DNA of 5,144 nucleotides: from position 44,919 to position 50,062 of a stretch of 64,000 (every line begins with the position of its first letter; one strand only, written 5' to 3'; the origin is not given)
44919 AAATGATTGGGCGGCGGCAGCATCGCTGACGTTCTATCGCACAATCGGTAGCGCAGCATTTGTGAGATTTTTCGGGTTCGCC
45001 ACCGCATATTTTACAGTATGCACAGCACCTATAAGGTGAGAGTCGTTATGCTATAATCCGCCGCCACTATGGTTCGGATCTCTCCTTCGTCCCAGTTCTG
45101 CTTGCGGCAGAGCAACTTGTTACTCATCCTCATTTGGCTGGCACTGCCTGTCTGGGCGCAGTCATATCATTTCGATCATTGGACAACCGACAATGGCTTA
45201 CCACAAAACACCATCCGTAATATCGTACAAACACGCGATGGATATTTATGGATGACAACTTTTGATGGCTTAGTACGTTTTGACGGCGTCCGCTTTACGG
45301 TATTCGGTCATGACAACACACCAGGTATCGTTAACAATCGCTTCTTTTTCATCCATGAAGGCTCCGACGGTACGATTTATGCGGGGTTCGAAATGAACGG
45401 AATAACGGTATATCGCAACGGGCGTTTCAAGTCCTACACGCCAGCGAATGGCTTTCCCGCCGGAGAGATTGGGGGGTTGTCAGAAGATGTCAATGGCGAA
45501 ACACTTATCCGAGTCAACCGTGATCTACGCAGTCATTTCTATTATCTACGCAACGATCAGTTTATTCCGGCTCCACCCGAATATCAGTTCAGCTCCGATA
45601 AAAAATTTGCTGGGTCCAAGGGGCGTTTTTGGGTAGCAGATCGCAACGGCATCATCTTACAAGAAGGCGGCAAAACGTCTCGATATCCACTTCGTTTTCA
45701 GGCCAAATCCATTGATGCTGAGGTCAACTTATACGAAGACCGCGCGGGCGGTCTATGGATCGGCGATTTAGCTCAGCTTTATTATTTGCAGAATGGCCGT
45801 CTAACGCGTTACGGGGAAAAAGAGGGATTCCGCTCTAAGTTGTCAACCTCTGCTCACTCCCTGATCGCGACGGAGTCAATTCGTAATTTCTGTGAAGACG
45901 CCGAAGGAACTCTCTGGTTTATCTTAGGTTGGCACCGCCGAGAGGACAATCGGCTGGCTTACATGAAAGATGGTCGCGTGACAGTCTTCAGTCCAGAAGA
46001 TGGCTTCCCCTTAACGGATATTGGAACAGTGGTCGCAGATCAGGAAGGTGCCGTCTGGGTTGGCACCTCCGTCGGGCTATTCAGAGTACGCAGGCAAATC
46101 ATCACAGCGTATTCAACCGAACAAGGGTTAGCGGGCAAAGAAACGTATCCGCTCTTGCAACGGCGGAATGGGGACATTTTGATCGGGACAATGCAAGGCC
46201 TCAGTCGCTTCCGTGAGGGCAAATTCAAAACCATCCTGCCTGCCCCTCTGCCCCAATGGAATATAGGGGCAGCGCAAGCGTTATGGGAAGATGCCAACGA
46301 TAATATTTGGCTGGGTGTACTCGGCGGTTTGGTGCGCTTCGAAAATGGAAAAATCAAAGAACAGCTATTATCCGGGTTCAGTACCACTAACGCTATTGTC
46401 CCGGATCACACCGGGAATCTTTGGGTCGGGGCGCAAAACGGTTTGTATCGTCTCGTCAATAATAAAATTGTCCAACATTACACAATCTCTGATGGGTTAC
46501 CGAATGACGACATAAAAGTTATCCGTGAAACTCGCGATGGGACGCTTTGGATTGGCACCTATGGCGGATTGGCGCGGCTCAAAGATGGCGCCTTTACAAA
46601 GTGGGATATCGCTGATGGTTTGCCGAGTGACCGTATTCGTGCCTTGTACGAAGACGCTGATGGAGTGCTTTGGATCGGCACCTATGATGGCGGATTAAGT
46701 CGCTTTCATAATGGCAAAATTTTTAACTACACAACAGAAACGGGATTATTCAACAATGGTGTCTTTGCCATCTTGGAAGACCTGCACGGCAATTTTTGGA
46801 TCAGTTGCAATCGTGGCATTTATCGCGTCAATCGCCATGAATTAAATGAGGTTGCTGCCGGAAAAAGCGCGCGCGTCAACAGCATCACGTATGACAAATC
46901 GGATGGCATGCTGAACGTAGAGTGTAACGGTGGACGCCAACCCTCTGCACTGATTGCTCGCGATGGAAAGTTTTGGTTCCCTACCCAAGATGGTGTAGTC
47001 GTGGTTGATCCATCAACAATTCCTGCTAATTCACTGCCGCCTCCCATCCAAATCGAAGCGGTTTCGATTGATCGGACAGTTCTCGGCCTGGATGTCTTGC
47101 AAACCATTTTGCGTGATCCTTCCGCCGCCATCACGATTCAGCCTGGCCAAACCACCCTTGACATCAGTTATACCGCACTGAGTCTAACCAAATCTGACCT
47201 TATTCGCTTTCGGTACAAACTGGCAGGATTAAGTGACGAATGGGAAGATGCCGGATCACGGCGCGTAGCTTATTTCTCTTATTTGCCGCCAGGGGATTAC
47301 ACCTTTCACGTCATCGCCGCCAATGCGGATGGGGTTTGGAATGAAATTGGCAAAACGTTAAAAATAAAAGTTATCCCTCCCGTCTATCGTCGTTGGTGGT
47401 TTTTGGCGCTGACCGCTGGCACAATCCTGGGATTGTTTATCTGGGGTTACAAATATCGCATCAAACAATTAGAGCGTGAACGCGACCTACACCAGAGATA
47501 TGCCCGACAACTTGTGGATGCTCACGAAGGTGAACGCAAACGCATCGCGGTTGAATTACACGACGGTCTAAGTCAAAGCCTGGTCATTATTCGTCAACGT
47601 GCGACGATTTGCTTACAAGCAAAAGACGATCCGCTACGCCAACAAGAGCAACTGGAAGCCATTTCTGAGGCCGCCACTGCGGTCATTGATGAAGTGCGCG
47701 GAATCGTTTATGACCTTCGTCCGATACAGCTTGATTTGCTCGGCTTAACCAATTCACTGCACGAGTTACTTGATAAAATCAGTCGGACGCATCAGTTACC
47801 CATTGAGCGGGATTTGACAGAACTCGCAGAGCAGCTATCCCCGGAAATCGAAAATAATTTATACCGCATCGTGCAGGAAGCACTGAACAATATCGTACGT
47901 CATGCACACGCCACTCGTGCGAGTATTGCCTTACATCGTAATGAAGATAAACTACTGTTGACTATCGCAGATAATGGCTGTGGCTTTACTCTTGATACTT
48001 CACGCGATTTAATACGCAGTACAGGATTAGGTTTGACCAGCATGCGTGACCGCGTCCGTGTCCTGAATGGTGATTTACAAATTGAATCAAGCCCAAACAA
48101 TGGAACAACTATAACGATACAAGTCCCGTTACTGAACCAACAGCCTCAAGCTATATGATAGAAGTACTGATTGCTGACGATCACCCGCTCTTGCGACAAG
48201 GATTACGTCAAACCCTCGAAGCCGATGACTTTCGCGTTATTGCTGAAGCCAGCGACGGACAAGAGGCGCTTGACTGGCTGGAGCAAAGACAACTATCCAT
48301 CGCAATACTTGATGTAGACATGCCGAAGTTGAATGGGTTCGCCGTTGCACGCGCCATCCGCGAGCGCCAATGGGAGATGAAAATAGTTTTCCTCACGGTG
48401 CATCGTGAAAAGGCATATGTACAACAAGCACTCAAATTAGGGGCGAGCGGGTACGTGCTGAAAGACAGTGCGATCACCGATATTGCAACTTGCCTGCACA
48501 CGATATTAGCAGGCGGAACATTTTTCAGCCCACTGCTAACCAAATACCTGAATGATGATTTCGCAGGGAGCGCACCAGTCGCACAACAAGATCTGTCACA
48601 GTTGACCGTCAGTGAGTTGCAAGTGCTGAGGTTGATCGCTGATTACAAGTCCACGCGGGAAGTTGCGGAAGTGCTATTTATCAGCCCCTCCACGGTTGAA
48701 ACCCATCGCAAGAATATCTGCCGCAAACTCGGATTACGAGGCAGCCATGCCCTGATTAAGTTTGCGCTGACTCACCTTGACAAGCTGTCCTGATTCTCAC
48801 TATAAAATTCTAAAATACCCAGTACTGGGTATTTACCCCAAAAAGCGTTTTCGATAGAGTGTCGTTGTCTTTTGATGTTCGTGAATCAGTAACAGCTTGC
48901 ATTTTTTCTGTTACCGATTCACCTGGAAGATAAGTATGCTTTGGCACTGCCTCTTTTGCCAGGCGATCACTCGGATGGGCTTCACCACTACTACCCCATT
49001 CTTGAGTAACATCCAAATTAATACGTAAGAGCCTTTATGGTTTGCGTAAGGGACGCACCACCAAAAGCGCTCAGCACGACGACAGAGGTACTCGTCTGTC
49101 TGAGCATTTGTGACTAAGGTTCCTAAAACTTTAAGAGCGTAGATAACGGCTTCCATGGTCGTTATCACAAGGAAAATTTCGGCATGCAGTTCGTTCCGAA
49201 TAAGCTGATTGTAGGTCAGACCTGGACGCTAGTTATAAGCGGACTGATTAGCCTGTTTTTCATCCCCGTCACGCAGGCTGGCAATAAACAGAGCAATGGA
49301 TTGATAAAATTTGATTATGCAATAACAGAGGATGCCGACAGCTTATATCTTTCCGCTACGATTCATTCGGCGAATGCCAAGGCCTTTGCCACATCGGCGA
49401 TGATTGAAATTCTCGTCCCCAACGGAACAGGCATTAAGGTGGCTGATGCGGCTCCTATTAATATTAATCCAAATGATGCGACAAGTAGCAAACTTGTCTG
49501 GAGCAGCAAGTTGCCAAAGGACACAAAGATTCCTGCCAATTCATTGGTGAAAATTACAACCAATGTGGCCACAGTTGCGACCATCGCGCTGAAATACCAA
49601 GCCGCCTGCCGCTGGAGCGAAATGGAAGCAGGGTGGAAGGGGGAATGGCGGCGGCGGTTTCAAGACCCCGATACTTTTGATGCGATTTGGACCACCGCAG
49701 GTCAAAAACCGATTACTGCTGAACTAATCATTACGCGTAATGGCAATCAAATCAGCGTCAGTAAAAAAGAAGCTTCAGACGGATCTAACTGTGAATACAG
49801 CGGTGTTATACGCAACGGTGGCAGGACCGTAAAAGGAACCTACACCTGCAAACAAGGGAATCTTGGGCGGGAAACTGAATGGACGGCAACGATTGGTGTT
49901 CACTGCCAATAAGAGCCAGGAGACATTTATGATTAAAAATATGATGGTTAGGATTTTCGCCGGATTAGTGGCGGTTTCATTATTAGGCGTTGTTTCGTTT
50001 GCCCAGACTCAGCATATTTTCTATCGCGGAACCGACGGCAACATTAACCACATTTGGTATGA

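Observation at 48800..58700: ~10-kb AT-rich island of exclusively secreted proteins with a duplicated gene order (4-Cys-domain protein, small peptide, TolB-like propeller, tectonin-like lectin)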

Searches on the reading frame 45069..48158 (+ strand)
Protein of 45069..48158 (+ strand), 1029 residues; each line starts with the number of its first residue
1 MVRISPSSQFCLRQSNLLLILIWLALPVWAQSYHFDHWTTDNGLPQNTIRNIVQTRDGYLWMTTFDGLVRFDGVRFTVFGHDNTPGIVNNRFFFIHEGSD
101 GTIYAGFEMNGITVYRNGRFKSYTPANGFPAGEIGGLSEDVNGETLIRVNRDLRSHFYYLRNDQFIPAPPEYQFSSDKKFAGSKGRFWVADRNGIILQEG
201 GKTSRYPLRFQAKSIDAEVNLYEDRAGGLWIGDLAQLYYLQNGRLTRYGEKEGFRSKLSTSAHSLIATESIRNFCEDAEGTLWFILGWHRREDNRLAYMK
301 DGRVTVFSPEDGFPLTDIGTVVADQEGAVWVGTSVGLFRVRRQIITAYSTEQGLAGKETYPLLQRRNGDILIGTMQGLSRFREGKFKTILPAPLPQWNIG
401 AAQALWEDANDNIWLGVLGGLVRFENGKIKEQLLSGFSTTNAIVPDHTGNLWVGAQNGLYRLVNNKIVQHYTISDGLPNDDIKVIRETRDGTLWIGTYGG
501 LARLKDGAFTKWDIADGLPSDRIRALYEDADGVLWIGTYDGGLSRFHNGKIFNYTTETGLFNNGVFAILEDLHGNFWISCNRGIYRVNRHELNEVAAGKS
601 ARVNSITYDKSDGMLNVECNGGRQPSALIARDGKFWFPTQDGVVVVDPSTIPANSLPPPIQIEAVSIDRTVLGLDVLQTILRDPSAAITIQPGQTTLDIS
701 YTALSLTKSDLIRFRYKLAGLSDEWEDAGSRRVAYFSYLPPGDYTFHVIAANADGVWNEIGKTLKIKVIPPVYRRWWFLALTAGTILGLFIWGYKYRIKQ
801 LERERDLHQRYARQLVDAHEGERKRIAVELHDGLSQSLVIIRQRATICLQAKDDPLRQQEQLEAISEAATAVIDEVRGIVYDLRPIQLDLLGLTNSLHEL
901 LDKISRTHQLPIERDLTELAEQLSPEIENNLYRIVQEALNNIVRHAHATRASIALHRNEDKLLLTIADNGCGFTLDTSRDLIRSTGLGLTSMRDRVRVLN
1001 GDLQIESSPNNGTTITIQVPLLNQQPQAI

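Call 4: search_protein_families(library=pfam, max_evalue=0.1, proteins=[window:45069-48158:+])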
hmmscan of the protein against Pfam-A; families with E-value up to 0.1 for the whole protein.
window:45069-48158:+ (1029 aa): 6 families
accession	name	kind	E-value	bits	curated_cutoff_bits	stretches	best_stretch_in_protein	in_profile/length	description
PF07494.17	Reg_prop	-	5.2e-34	112.3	20.4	3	517-540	1-24/24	Two component regulator propeller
PF02518.31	HATPase_c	-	3.6e-18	66.5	26.4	1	928-1021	3-109/111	Histidine kinase-, DNA gyrase B-, and HSP90-like ATPase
PF07495.19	Y_Y_Y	-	6.9e-15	55.2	26.6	1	708-768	4-64/65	Y_Y_Y domain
PF07730.19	HisKA_3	-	8e-15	55.6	24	1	822-887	1-67/68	Histidine kinase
PF13581.12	HATPase_c_2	-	9e-06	26.2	27.4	1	916-1016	15-124/127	Histidine kinase-like ATPase domain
PF06268.19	Fascin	-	0.019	15.5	23.1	0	613-652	25-61/108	Fascin domain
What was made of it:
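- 45069..48158 (+): Sensor histidine kinase: periplasmic Reg_prop propellers and a Y_Y_Y domain, then HisKA_3 and HATPase_c. Pfam hits in call 4.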

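Call 96: search_solved_structures(query=window:45069-48158:+, max_evalue=0.001)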
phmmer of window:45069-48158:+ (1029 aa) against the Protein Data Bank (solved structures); distinct sequences matched with E-value up to 0.001: 14.
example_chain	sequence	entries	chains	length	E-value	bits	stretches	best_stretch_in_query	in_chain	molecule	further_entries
4a2l_A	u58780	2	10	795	5.5e-58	199.9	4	489-774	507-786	TWO-COMPONENT SYSTEM SENSOR HISTIDINE KINASE/RESPONSE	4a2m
3v9f_A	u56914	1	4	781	6.3e-45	156.7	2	443-773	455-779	Two-component system sensor histidine kinase/response regulator, hybrid (One-component sys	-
3ott_A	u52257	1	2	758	1.1e-32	116.2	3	308-546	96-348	Two-component system sensor histidine kinase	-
3va6_A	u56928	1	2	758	1.1e-32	116.2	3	308-546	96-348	Two-component system sensor histidine kinase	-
7ssj_A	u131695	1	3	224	1.3e-15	59.7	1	797-1020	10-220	Sensor histidine kinase DesK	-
3gig_A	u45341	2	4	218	1.4e-15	59.5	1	796-1020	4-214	Sensor histidine kinase desK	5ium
4gt8_A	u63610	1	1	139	1.9e-15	59.1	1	923-1023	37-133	Sensor protein vraS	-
3ehf_A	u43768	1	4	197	1e-14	56.7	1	822-1020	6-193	Sensor kinase (YocF protein)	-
3gie_A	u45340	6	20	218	1.9e-14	55.8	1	796-1020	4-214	Sensor histidine kinase desK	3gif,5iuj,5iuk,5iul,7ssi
3ehh_A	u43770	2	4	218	2.6e-13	52.1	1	796-1020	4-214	Sensor kinase (YocF protein)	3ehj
3ehg_A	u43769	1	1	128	4.6e-07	31.4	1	921-1020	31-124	Sensor kinase (YocF protein)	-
3zxq_A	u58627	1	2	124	2.7e-06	28.8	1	923-1021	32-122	HYPOXIA SENSOR HISTIDINE KINASE RESPONSE REGULATOR DOST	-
8sbm_A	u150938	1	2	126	1.8e-05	26.1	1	931-1021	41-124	GAF domain-containing protein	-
3zxo_A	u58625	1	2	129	1.9e-05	26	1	931-1021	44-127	REDOX SENSOR HISTIDINE KINASE RESPONSE REGULATOR DEVS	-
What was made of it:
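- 45069..48158 (+): The periplasmic part matches the sensor domains of Bacteroides hybrid two-component systems (4a2l/4a2m, 5.5e-58; call 96).
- The kinase matches 4a2l/4a2m at 5.5e-58 (call 96). The kinase is of a glycan-sensor type (call 96).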

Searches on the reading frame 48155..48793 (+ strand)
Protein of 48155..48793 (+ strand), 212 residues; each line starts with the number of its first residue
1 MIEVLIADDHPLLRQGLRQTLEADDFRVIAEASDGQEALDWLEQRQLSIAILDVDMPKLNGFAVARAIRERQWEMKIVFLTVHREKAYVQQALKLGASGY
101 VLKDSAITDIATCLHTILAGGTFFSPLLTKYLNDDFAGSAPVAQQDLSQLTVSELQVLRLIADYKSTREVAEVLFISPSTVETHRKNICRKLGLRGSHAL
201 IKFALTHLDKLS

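Call 4: search_protein_families(library=pfam, max_evalue=0.1, proteins=[window:48155-48793:+])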
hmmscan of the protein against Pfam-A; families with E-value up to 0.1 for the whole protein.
window:48155-48793:+ (212 aa): 9 families
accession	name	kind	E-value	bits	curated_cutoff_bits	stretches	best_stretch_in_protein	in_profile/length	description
PF00072.30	Response_reg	-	7.2e-31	107.1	30.2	1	4-112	1-108/111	Response regulator receiver domain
PF00196.25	GerE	-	8.3e-15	54.6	23.5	1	149-204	2-57/57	Bacterial regulatory proteins, luxR family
PF13384.12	HTH_23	-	0.0002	21.5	24.6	1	155-186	8-39/50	Homeodomain-like domain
PF20274.4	cREC_REC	-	0.003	18.6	27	1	25-83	7-72/88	Cyclic-phosphate processing Receiver domain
PF08281.18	Sigma70_r4_2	-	0.0048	17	25.7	1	148-192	9-54/54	Sigma-70, region 4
PF00126.33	HTH_1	-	0.021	15.2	26.6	1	154-184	3-33/60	Bacterial regulatory helix-turn-helix protein, lysR family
PF04545.22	Sigma70_r4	-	0.07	13.1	24.1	0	147-192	2-48/50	Sigma-70, region 4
PF18024.7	HTH_50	-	0.071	13.3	27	0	158-181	17-40/50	Helix-turn-helix domain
PF13412.12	HTH_24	-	0.096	12.7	21.9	0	164-185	17-38/48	Winged helix-turn-helix DNA-binding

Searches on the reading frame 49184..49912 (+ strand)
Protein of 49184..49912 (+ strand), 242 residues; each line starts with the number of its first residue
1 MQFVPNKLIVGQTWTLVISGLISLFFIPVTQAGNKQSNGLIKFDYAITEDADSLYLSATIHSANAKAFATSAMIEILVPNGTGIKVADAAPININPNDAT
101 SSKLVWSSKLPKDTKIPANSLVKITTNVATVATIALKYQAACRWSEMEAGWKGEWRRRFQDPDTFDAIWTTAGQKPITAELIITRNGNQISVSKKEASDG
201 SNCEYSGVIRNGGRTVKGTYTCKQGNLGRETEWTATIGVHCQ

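Call 3: search_protein_families(library=pfam, max_evalue=0.1, proteins=[window:49184-49912:+])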
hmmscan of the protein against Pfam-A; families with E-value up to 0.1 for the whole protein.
window:49184-49912:+ (242 aa): 1 family
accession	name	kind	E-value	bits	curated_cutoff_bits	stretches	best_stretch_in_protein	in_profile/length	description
PF10901.13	DUF2690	-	0.048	14.3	23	0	109-209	6-83/94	Protein of unknown function (DUF2690)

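Call 7: search_protein_families(library=ncbifam, max_evalue=0.01, proteins=[window:49184-49912:+])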
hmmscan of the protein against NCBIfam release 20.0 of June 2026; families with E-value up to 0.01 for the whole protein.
window:49184-49912:+ (242 aa): 0 families

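Call 81: search_protein_families(library=padloc, max_evalue=0.001, proteins=[window:49184-49912:+])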
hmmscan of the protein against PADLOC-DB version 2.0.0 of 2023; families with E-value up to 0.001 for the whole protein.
window:49184-49912:+ (242 aa): 0 families
